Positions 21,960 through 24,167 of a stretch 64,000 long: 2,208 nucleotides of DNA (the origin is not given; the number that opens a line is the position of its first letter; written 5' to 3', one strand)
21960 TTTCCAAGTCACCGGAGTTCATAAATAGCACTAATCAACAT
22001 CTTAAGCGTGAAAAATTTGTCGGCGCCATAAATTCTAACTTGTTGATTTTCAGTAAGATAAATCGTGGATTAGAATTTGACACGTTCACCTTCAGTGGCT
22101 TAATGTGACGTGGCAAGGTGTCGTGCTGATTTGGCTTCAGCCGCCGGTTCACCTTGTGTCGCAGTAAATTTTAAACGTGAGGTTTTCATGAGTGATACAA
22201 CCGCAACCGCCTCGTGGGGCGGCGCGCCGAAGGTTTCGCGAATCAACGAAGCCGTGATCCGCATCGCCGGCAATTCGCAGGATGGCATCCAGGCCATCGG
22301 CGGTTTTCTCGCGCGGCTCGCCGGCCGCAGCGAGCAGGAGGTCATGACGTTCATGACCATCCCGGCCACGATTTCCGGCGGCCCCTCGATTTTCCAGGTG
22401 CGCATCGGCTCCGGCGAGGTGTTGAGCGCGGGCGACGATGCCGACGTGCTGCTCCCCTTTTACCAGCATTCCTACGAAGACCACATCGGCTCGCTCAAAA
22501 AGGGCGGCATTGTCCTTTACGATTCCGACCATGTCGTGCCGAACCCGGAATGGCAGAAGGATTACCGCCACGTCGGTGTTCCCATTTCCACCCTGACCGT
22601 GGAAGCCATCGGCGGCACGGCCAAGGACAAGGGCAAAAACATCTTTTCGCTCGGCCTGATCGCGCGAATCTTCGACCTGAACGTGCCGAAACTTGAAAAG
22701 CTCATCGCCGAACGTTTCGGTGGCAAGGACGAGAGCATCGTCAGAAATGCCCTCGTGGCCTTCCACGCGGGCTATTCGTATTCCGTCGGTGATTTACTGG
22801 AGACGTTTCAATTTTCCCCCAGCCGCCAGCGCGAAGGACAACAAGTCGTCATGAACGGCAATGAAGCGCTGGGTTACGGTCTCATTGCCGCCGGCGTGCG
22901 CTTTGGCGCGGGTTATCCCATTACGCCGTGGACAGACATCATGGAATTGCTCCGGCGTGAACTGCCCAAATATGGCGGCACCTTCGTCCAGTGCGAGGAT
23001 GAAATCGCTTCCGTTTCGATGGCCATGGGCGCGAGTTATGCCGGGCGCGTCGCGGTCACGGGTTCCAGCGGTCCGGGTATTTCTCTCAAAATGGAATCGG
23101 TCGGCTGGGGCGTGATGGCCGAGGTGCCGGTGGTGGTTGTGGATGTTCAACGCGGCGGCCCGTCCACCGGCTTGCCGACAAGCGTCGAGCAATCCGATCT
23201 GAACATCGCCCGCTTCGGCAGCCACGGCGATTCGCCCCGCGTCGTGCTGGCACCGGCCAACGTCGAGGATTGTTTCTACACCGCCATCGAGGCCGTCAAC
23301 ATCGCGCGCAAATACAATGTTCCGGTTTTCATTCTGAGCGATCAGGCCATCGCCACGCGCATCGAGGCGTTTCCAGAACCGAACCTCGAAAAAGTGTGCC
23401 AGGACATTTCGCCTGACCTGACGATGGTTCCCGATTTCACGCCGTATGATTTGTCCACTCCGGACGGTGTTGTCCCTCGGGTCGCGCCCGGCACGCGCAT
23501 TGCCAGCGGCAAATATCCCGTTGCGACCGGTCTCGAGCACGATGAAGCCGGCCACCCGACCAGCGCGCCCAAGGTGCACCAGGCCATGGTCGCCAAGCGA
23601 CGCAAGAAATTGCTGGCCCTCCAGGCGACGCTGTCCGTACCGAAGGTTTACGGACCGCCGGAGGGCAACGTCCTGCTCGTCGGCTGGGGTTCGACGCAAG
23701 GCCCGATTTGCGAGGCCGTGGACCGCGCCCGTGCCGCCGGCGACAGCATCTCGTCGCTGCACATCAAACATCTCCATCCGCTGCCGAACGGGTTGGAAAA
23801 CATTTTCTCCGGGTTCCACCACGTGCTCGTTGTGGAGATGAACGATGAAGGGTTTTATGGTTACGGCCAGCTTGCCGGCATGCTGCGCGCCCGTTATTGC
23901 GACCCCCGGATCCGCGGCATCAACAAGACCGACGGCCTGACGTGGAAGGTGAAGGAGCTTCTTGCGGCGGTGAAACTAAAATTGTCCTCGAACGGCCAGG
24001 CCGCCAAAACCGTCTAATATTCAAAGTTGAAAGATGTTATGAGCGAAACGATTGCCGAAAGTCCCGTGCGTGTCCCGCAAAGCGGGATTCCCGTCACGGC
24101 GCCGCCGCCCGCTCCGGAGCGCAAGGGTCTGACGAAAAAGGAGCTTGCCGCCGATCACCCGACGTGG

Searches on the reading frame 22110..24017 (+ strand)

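Call 12: search_protein_families(library=pfam, proteins=[window:22110-24017:+], max_evalue=0.001)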
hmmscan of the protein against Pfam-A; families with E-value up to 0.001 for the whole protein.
window:22110-24017:+ (635 aa): 3 families
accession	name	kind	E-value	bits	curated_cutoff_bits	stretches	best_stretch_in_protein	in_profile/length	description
PF01855.24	POR_N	-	3.6e-56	190.9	27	1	257-494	2-229/231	Pyruvate flavodoxin/ferredoxin oxidoreductase, thiamine diP-bdg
PF01558.24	POR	-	5.9e-27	95.4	27.4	1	58-222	3-172/173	Pyruvate ferredoxin/flavodoxin oxidoreductase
PF17147.9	PFOR_II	-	9e-06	26.4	27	1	521-615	3-100/102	Pyruvate:ferredoxin oxidoreductase core domain II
